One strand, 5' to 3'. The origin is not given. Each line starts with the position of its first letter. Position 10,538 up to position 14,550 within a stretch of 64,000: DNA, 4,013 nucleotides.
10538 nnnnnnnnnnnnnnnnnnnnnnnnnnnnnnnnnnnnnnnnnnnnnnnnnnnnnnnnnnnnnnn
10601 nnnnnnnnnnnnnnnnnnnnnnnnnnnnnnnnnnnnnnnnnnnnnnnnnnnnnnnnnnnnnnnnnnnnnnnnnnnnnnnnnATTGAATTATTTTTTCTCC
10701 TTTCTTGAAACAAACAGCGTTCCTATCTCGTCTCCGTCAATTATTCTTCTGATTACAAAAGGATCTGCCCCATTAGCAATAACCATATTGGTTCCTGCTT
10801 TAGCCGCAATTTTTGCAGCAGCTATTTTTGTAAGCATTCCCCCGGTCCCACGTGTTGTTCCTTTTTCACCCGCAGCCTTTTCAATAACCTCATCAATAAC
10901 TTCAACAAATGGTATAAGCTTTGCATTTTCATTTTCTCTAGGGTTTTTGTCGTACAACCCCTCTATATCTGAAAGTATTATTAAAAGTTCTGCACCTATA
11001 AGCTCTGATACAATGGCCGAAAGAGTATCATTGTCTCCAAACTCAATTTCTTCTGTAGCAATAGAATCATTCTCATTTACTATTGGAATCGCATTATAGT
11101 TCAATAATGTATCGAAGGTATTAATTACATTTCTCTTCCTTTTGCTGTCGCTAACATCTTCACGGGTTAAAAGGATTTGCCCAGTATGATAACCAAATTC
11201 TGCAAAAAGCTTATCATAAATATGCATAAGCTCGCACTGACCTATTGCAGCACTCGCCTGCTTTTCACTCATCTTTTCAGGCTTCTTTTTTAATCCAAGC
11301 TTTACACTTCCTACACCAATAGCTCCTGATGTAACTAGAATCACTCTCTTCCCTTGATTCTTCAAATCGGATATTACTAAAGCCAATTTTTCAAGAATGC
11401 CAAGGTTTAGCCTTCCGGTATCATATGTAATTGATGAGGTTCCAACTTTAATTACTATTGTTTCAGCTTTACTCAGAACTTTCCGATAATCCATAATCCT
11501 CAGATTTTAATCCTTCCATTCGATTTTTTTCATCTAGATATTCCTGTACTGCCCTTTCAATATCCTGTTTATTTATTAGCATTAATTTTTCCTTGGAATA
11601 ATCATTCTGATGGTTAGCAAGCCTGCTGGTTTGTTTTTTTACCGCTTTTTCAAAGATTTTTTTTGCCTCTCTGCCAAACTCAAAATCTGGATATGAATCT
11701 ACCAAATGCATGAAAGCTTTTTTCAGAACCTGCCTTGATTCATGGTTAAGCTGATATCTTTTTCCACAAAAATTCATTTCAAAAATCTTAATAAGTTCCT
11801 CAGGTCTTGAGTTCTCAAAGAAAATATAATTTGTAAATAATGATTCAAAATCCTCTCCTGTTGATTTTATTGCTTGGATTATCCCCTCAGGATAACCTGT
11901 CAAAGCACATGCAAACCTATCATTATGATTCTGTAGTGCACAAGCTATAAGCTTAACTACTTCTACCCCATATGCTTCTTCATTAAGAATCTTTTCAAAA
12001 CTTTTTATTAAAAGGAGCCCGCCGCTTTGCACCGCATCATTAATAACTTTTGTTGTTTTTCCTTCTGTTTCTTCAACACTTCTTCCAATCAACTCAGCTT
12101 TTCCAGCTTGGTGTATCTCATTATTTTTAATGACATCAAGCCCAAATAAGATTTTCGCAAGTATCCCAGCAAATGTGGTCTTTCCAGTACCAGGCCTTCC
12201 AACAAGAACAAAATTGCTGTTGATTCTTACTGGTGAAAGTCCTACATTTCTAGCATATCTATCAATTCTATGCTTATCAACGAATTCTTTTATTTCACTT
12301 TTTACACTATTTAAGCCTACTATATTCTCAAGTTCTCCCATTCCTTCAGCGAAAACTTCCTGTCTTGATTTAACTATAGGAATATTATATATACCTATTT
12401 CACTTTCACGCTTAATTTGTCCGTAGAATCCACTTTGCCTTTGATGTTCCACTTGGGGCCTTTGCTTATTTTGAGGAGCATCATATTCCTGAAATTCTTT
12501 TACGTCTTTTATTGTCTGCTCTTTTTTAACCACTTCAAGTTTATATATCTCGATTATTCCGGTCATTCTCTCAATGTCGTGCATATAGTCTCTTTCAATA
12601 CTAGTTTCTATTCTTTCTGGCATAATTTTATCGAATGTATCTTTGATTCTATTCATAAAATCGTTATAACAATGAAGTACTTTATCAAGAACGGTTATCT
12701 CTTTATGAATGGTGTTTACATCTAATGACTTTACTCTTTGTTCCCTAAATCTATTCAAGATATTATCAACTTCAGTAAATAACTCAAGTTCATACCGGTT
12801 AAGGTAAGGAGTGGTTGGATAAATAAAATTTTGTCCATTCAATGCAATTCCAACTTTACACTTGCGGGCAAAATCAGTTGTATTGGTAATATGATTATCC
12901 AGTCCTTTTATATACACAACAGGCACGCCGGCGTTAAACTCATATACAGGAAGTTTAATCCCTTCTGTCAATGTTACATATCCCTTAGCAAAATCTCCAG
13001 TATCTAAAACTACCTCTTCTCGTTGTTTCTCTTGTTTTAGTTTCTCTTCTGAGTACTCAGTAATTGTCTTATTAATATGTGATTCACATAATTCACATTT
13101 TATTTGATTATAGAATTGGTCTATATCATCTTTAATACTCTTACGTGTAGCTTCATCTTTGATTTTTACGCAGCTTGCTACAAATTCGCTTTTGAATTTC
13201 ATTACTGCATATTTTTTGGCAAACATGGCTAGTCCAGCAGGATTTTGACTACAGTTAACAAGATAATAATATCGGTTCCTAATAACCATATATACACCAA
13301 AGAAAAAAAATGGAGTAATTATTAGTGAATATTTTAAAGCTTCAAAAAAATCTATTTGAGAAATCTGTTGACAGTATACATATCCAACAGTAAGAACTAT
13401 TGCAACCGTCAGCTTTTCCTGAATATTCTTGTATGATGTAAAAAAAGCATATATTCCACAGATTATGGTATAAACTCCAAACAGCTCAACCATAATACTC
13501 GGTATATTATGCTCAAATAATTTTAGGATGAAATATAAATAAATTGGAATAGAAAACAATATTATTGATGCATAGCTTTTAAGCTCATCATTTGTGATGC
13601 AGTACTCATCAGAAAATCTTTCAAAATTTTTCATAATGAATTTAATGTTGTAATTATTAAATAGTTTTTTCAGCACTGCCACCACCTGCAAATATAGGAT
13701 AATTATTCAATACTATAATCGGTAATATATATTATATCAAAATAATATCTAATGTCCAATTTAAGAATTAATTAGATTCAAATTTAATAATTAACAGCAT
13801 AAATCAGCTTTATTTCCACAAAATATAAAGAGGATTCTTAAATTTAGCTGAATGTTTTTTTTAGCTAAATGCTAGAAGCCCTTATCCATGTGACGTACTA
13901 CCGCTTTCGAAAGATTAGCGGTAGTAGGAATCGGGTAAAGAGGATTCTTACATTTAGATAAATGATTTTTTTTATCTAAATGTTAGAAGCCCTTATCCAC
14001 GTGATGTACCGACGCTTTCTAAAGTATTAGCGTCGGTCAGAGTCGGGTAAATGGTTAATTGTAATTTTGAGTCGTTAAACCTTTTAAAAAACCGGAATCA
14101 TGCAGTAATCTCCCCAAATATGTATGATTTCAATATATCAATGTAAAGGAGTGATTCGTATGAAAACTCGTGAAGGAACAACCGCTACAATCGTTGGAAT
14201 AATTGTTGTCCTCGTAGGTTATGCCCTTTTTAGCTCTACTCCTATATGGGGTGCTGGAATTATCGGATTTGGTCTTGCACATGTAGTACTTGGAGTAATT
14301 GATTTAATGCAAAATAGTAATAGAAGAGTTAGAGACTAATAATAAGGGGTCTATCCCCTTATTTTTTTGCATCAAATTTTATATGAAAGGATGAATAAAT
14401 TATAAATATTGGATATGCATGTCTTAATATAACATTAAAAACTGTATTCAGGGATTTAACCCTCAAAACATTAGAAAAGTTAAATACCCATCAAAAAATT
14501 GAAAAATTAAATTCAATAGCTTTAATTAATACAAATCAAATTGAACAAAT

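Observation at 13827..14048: Tandem pair of 110/112-nt structured units with compensatory base changes in both hairpins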

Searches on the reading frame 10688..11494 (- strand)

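Call 17: search_protein_families(library=pfam, proteins=[window:10688-11494:-], max_evalue=0.01)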
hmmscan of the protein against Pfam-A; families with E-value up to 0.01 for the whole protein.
window:10688-11494:- (268 aa): 1 family
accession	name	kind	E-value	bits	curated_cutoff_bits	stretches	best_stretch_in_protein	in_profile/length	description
PF00696.33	AA_kinase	-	4.9e-48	164.3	24.9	1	12-241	2-234/234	Amino acid kinase family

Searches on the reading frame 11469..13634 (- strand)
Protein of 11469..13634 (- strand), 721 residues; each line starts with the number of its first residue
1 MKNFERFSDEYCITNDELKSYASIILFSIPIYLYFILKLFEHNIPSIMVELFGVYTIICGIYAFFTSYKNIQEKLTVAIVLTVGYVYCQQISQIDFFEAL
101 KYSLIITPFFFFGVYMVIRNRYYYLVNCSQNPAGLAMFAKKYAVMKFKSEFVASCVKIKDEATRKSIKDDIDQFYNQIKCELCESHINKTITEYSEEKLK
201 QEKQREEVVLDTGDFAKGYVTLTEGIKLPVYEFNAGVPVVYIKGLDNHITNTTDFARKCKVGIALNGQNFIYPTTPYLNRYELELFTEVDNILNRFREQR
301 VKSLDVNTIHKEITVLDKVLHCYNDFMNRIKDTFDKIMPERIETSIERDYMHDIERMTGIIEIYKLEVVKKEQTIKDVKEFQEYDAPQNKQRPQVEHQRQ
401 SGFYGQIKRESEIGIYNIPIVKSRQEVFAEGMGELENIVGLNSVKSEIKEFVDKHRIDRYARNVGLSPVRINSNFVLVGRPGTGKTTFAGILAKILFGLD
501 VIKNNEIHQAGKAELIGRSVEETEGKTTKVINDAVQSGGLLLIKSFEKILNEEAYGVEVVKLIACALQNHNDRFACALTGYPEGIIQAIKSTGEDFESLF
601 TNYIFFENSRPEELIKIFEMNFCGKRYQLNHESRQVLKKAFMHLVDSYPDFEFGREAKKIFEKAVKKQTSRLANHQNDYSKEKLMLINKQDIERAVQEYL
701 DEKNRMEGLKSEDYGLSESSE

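Call 17: search_protein_families(library=pfam, proteins=[window:11469-13634:-], max_evalue=0.01)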
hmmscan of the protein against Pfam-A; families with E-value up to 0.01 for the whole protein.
window:11469-13634:- (721 aa): 4 families
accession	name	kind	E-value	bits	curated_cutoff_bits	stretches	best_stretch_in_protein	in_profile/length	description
PF17866.7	AAA_lid_6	-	3.8e-10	40.1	24.3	1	633-692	3-60/60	AAA lid domain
PF00004.35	AAA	-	5.4e-06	27.3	21.2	1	476-588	2-117/131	ATPase family associated with various cellular activities (AAA)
PF13238.12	AAA_18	-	0.00086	20.2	29.4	1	477-546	3-80/128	AAA domain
PF07728.20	AAA_5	-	0.0065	16.9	22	0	474-542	1-71/139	AAA domain (dynein-related subfamily)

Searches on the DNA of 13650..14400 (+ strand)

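Call 4: search_rna_families(source=window, start=13650, end=14400, threshold=evalue, max_evalue=10, show_alignments=3)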
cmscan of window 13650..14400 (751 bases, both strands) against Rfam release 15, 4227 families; matches with E-value up to 10: 9.
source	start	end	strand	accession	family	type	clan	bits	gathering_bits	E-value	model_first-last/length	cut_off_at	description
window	14299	14370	+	RF02074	STnc240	Gene; sRNA;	-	20.8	55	2.3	1-77/77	no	Enterobacterial sRNA STnc240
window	13933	13997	-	RF03494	mir-4680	Gene; miRNA;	-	20.3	78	0.65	1-69/69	no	mir-4680 microRNA precursor family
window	13935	13998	+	RF01900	mir-2024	Gene; miRNA;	-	18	69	0.98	1-77/77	no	mir-2024 microRNA precursor family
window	14266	14369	+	RF04339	Plastid-psbJ-3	Cis-reg;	CL00152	17.3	61.7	3.4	1-125/125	no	Plastid-psbJ-3 3UTR RNA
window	13939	13992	-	RF03918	mir-4922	Gene; miRNA;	-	17.1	82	5.5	1-65/65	no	mir-4922 microRNA precursor family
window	13934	13998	+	RF03616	MIR1888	Gene; miRNA;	-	16.4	72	4.6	1-101/101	no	MIR1888 microRNA precursor family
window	14334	14400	-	RF02841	Ref70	Gene; sRNA;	-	16.3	115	6.2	62-122/122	5'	Enterococcus sRNA 70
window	13940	13995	-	RF04157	MIR9486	Gene; miRNA;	-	16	100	3.3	1-119/119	no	MIR9486 microRNA precursor family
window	13951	14095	+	RF02998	IS605-orfB-II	Gene; sRNA;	-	15.3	88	7.4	1-155/155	no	IS605-orfB-II RNA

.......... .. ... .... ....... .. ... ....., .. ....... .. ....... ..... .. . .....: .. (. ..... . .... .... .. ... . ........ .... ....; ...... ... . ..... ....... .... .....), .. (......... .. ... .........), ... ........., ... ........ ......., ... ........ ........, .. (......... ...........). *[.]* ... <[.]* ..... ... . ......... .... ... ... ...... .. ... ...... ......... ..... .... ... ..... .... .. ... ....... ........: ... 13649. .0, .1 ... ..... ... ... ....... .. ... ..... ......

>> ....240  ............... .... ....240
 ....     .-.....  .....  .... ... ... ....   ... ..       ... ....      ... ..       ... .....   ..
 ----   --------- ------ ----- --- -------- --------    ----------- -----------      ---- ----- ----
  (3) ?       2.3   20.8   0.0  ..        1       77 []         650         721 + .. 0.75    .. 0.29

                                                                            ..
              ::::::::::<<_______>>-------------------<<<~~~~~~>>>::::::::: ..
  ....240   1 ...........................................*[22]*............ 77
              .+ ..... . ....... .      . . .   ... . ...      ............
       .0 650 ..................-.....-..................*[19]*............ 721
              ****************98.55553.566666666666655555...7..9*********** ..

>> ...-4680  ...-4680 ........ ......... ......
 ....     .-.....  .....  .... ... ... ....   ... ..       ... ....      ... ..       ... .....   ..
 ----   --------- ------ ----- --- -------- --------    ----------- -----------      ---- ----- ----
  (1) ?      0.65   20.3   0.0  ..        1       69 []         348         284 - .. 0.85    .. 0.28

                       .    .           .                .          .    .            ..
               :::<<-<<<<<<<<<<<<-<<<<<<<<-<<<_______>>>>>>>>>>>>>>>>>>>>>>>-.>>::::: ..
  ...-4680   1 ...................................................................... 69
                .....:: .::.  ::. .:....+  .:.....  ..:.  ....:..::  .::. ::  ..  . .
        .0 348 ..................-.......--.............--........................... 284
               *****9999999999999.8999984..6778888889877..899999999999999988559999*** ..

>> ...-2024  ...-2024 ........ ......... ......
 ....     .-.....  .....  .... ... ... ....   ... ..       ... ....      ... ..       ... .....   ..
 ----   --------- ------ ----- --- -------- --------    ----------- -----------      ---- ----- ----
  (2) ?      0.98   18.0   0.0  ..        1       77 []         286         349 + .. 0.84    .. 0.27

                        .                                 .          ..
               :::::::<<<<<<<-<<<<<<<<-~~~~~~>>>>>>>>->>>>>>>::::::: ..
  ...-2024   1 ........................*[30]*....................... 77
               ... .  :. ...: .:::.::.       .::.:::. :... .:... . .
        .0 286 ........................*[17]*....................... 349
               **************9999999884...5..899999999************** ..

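Call 36: search_dna_similar(query=window:13827-14048:+, collection=plasmids, mode=distant, max_evalue=0.01)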
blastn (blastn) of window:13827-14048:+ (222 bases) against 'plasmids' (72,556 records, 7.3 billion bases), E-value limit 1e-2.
No match.

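Call 37: search_dna_similar(query=window:13827-14048:+, collection=phages, mode=distant, max_evalue=0.01)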
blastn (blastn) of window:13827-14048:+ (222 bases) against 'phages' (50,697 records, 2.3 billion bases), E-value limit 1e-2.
No match.

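Call 47: build_rna_model(alignment_id=A3)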
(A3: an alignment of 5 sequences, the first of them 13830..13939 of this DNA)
Model R1 built from alignment A3 (5 sequences, 131 columns); structure: RNAalifold consensus.
model positions 110; base pairs 33; branch points 1; effective number of sequences 1.2; information 0.59 bits per position. Calibrated on 0.2 Mb of random sequence (short: E-values are rough).
structure used (alignment columns):
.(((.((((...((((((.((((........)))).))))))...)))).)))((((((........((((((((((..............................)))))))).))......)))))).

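Call 48: search_with_rna_model(model_id=R1, sources=[window, L002, L003, L004, L005, L006, L007, L008, L009, L010, L011, L012, L013, L014, L037, L038, L039, L040, L041, L042, L043], max_evalue=10)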
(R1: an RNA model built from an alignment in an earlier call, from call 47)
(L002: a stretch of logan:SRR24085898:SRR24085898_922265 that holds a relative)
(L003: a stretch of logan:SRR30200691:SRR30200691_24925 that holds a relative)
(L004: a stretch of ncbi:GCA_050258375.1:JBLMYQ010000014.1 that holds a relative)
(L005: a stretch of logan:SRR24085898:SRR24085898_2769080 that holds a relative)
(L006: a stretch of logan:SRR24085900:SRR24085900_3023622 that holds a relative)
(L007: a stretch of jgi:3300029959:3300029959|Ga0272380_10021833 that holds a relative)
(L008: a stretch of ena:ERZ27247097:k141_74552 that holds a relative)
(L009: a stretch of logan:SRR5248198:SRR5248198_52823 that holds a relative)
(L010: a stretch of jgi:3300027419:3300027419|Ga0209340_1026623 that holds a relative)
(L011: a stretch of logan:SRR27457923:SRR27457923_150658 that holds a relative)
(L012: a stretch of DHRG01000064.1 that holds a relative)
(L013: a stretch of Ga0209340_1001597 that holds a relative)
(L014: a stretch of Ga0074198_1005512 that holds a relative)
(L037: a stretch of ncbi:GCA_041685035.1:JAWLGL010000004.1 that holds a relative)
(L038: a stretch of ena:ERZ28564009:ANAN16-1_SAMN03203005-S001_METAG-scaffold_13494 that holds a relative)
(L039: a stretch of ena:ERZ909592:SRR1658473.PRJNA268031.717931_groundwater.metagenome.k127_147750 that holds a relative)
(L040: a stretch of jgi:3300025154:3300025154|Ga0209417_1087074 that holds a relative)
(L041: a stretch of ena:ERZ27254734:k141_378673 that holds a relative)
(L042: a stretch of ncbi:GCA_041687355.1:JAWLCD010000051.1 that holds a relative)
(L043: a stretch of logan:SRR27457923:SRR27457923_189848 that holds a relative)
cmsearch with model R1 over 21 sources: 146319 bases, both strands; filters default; matches with E-value up to 10: 32.
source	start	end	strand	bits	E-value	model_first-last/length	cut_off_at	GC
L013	6831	6940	+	119.2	5e-24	1-110/110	no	0.41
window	13831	13939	+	117.2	1.4e-23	1-110/110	no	0.38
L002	2784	2892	+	117.2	1.4e-23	1-110/110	no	0.38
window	13941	14051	+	114.7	4.8e-23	1-110/110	no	0.36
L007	1702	1826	+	100.5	7e-20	1-110/110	no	0.39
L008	2725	2849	+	100.5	7e-20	1-110/110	no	0.39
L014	1465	1589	+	100.5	7e-20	1-110/110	no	0.39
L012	6287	6414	-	93.9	2e-18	1-110/110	no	0.46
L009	1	122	+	88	4.1e-17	4-110/110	5'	0.38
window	13883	13992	-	49.5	1.4e-08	1-110/110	no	0.35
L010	1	75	+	40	1.8e-06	53-110/110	5'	0.44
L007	1827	1974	+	36.8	9.5e-06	1-110/110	no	0.35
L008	2850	2997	+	36.8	9.5e-06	1-110/110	no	0.35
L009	123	270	+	36.8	9.5e-06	1-110/110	no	0.35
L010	76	223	+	36.8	9.5e-06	1-110/110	no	0.35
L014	1590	1737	+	36.8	9.5e-06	1-110/110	no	0.35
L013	6815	6881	-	34.2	3.5e-05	1-110/110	no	0.31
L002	2760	2834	-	30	0.0003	1-110/110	no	0.29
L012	6363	6458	+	29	0.00051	1-110/110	no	0.39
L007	1682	1750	-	28.1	0.00081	1-110/110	no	0.28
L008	2705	2773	-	28.1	0.00081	1-110/110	no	0.28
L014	1445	1513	-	28.1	0.00081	1-110/110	no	0.28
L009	47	227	-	26.8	0.0015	1-110/110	no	0.39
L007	1751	1931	-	26.8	0.0015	1-110/110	no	0.39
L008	2774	2954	-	26.8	0.0015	1-110/110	no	0.39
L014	1514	1694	-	26.8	0.0015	1-110/110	no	0.39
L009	1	46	-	21.7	0.02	1-48/110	3'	0.28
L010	1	180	-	18.6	0.1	1-109/110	3'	0.39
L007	3342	3415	-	15.9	0.41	1-110/110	no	0.43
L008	4365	4438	-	15.9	0.41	1-110/110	no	0.43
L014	3105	3178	-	15.9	0.41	1-110/110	no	0.43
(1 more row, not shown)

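Call 61: search_with_rna_model(model_id=R1, sources=[L044, L045, L046, L047, L048, L001], max_evalue=1)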
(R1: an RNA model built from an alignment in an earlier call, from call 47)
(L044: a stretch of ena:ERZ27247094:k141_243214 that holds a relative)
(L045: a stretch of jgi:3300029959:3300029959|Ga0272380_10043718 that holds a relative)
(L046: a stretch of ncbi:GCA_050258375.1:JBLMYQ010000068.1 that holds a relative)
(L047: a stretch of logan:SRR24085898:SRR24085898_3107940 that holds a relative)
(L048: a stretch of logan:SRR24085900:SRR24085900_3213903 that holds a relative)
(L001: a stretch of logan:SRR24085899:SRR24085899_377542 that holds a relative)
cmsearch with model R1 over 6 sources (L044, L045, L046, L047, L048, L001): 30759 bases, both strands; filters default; matches with E-value up to 1: 8.
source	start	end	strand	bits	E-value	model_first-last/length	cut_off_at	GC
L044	3848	3957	+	121.9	2.6e-25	1-110/110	no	0.4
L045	716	825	+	121.9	2.6e-25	1-110/110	no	0.4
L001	2672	2780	+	117.2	2.9e-24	1-110/110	no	0.38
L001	2782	2892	+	114.7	1e-23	1-110/110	no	0.36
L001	2724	2833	-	49.5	3e-09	1-110/110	no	0.35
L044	3832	3898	-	35.3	4.2e-06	1-110/110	no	0.3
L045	700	766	-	35.3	4.2e-06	1-110/110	no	0.3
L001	2648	2722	-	30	6.4e-05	1-110/110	no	0.29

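Call 84: search_rna_families(sources=[L008, L012, L013], threshold=evalue, max_evalue=5)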
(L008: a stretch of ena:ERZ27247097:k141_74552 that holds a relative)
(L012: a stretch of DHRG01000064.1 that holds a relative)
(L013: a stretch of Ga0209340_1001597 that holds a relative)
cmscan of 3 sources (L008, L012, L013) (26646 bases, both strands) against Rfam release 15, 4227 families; matches with E-value up to 5: 7.
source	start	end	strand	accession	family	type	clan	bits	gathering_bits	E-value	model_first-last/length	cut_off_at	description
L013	7779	7861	+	RF02683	NiCo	Cis-reg; riboswitch;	CL00122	56.3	37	1.4e-10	1-96/96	no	NiCo (Nickel/Cobalt) riboswitch aptamer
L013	7843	7889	+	RF00743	mir-308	Gene; miRNA;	-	25.4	60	0.2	9-55/63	no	mir-308 microRNA precursor family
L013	610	676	+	RF00971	mir-578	Gene; miRNA;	-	24.2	98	2.5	1-84/84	no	mir-578 microRNA precursor family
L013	619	670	+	RF04241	mir-5014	Gene; miRNA;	-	22.7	101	1.6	22-102/123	no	mir-5014 microRNA precursor family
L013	2651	2700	-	RF04199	MIR6027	Gene; miRNA;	-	21.9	95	1.6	1-159/159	no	MIR6027 microRNA precursor family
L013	12178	12255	+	RF01767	SAM-III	Cis-reg; riboswitch;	-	20.3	45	2.5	1-82/82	no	SAM-III riboswitch aptamer (SMK box)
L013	11657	11688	+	RF02914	DUF805b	Cis-reg;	CL00115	20.2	35.6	0.16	2-32/35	no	DUF805b RNA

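Call 88: search_with_rna_model(model_id=R1, sources=[L049, L050], max_evalue=10, filters=off)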
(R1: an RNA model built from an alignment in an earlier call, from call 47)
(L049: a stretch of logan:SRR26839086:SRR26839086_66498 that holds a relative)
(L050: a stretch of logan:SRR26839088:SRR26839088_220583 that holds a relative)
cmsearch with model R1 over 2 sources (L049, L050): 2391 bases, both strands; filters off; matches with E-value up to 10: 19.
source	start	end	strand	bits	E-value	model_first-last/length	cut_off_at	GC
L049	1004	1112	-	9.4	0.18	1-110/110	no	0.4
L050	521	629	-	9.4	0.18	1-110/110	no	0.4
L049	1127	1177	-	6.7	0.73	1-110/110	no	0.41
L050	644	694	-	6.7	0.73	1-110/110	no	0.41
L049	1077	1111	+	4.9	1.8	6-46/110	no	0.4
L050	594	628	+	4.9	1.8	6-46/110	no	0.4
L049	788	810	-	4.8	1.9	15-37/110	no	0.3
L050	305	327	-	4.8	1.9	15-37/110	no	0.3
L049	1156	1239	+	4.3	2.4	1-110/110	no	0.33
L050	673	756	+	4.3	2.4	1-110/110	no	0.33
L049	843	882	-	3.4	3.9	8-44/110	no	0.15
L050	360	399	-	3.4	3.9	8-44/110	no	0.15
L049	309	356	+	3.4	4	1-110/110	no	0.25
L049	592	625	+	2.9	5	1-110/110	no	0.12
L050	109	142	+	2.9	5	1-110/110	no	0.12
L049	1284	1333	-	2.3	6.9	1-110/110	no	0.32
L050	801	850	-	2.3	6.9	1-110/110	no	0.32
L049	711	795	+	1.6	10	1-110/110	no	0.29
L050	228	312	+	1.6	10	1-110/110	no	0.29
